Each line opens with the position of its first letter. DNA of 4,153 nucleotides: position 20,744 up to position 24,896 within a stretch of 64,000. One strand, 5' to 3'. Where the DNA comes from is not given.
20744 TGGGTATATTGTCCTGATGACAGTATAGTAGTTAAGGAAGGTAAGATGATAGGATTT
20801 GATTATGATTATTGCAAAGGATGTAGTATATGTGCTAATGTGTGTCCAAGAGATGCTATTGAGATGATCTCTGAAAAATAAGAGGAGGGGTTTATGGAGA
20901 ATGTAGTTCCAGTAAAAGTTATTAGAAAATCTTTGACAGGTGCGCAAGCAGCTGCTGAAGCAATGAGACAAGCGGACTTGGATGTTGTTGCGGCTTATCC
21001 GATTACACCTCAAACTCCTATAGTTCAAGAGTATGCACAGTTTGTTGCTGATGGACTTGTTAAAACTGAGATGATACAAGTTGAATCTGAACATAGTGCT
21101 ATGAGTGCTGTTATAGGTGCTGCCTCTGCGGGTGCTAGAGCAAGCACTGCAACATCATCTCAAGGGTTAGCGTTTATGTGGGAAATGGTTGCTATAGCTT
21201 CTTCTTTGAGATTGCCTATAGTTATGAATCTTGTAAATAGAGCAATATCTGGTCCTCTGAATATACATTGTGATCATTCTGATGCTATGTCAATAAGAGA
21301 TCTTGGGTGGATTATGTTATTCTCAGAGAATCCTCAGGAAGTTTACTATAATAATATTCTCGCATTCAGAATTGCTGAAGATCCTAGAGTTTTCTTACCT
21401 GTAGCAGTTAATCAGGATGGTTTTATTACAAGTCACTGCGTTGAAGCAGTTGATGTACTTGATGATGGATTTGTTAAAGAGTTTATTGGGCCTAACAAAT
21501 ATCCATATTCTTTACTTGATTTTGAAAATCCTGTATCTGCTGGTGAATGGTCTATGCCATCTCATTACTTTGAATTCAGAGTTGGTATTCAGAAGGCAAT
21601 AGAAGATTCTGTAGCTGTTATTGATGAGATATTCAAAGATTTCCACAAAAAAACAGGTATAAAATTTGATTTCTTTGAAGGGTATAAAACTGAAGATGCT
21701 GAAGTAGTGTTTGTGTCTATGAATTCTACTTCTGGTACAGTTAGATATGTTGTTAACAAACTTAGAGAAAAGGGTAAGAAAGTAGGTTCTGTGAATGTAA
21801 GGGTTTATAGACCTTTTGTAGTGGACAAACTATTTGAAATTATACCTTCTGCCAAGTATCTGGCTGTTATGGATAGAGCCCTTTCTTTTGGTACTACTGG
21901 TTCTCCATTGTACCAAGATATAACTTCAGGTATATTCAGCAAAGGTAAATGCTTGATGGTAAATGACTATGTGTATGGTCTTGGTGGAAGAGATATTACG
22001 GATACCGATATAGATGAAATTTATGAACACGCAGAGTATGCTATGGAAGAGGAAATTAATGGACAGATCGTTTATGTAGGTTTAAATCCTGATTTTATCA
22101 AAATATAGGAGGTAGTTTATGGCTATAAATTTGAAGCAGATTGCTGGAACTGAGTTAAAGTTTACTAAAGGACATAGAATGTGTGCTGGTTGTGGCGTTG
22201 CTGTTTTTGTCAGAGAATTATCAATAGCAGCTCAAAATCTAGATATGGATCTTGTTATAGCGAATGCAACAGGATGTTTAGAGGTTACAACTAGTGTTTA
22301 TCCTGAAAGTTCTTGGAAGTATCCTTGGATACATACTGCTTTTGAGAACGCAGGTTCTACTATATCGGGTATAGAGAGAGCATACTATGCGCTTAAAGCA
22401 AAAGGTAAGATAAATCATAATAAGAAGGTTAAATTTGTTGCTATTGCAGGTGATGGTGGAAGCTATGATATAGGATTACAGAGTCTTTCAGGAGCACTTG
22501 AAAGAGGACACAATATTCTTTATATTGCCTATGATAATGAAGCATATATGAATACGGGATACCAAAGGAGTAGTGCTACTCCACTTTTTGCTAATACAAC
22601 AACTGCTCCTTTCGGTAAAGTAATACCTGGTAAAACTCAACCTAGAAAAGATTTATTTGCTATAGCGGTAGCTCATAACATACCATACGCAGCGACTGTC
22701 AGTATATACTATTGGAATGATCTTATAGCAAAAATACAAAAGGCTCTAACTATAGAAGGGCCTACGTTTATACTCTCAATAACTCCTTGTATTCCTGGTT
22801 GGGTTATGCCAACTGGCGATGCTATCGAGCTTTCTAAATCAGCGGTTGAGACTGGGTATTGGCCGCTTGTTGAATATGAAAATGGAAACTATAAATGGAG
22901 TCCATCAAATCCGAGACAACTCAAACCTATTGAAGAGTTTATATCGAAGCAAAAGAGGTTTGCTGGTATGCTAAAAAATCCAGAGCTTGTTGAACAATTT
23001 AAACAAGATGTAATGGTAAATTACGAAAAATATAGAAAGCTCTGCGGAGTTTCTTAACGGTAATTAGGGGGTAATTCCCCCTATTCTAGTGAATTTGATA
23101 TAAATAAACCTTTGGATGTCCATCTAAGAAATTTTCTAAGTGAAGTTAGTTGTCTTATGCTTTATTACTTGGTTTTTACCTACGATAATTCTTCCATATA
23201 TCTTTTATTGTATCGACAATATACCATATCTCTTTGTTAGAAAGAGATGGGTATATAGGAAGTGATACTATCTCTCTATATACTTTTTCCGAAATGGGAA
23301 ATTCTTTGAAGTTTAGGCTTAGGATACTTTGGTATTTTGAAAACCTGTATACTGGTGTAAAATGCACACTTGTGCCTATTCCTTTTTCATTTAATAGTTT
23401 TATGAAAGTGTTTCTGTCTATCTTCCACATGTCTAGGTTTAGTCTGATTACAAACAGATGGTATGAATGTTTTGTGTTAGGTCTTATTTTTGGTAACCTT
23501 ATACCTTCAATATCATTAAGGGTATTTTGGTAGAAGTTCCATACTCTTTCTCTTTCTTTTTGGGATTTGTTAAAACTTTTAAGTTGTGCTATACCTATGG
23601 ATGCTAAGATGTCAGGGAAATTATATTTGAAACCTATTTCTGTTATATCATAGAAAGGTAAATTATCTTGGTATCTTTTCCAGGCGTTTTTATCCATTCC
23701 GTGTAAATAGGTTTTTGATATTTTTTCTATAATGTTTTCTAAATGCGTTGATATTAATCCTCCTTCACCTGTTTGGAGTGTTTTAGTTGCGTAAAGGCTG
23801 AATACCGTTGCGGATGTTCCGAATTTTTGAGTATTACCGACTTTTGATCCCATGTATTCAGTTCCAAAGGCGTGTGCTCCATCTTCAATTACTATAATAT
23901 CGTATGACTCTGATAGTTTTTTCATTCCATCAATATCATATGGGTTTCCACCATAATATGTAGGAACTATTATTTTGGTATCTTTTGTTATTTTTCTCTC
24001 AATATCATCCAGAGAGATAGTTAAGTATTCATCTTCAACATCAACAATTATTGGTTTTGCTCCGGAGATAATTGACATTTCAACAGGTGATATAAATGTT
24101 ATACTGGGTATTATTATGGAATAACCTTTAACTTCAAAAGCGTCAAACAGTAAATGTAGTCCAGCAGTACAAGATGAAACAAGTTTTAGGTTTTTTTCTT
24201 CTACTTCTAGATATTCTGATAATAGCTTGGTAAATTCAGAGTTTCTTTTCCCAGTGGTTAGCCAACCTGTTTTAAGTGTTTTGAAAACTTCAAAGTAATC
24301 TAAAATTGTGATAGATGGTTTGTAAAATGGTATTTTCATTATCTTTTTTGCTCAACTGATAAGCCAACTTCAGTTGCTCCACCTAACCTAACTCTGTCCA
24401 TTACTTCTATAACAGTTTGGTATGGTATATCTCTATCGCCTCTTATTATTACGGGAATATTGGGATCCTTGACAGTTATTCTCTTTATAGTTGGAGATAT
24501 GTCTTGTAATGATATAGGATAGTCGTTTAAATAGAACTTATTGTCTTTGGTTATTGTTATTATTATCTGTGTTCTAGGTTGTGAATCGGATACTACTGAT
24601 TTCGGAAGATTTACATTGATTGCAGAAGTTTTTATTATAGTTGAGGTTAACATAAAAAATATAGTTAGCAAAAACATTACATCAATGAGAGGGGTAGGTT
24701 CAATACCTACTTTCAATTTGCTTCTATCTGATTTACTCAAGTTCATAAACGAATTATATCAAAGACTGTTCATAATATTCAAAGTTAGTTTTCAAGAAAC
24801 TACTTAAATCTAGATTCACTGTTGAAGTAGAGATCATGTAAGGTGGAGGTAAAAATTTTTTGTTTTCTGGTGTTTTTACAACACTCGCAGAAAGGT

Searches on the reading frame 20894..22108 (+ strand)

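Call 56: search_protein_families(library=pfam, proteins=[window:20894-22108:+], max_evalue=0.0001)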
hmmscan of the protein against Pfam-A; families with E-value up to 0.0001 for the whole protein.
window:20894-22108:+ (404 aa): 2 families
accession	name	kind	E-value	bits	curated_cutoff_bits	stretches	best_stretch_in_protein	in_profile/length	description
PF01855.24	POR_N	-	1.7e-71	241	27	1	22-247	1-230/231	Pyruvate flavodoxin/ferredoxin oxidoreductase, thiamine diP-bdg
PF17147.9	PFOR_II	-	2.6e-22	79.5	27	1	269-373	1-102/102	Pyruvate:ferredoxin oxidoreductase core domain II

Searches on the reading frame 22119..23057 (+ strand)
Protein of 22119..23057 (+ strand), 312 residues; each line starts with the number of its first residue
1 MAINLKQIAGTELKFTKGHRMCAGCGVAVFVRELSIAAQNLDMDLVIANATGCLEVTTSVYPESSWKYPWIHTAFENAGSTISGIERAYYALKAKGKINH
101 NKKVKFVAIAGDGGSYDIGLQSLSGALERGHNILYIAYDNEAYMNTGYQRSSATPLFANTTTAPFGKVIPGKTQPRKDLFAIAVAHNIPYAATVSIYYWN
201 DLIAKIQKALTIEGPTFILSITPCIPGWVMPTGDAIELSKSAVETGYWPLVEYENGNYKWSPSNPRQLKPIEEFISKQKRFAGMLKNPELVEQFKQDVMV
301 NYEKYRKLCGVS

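Call 56: search_protein_families(library=pfam, proteins=[window:22119-23057:+], max_evalue=0.0001)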
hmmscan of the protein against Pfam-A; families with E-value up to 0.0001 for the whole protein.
window:22119-23057:+ (312 aa): 1 family
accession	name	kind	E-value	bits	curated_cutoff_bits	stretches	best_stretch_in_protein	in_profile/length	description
PF02775.26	TPP_enzyme_C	-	1.5e-19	70.7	21.9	1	51-218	2-149/151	Thiamine pyrophosphate enzyme, C-terminal TPP binding domain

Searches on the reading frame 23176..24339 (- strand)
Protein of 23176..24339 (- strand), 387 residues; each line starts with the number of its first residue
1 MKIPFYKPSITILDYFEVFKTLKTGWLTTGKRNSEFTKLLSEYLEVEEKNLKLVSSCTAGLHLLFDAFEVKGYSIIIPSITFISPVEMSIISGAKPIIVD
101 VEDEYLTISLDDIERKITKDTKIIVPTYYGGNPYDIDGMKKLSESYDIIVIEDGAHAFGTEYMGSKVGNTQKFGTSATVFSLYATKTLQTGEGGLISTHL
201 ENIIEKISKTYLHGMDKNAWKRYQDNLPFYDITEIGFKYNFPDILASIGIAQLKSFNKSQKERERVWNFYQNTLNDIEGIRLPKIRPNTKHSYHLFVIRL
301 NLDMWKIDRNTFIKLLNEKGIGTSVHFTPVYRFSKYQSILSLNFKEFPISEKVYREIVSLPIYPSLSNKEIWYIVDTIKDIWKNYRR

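Call 56: search_protein_families(library=pfam, proteins=[window:23176-24339:-], max_evalue=0.0001)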
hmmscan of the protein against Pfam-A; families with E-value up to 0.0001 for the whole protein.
window:23176-24339:- (387 aa): 2 families
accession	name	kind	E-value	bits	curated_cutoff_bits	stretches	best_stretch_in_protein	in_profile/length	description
PF01041.23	DegT_DnrJ_EryC1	-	1.1e-89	301.6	19.8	1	18-378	11-359/360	DegT/DnrJ/EryC1/StrS aminotransferase family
PF05889.19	SepSecS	-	5.5e-06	25.8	21.1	1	65-212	92-250/389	O-phosphoseryl-tRNA(Sec) selenium transferase, SepSecS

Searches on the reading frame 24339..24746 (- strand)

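Call 56: search_protein_families(library=pfam, proteins=[window:24339-24746:-], max_evalue=0.0001)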
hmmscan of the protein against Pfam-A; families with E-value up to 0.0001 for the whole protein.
window:24339-24746:- (135 aa): 1 family
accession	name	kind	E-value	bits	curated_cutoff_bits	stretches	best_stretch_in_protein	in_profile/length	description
PF02472.21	ExbD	-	2.2e-31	109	25.4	1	11-133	4-127/128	Biopolymer transport protein ExbD/TolR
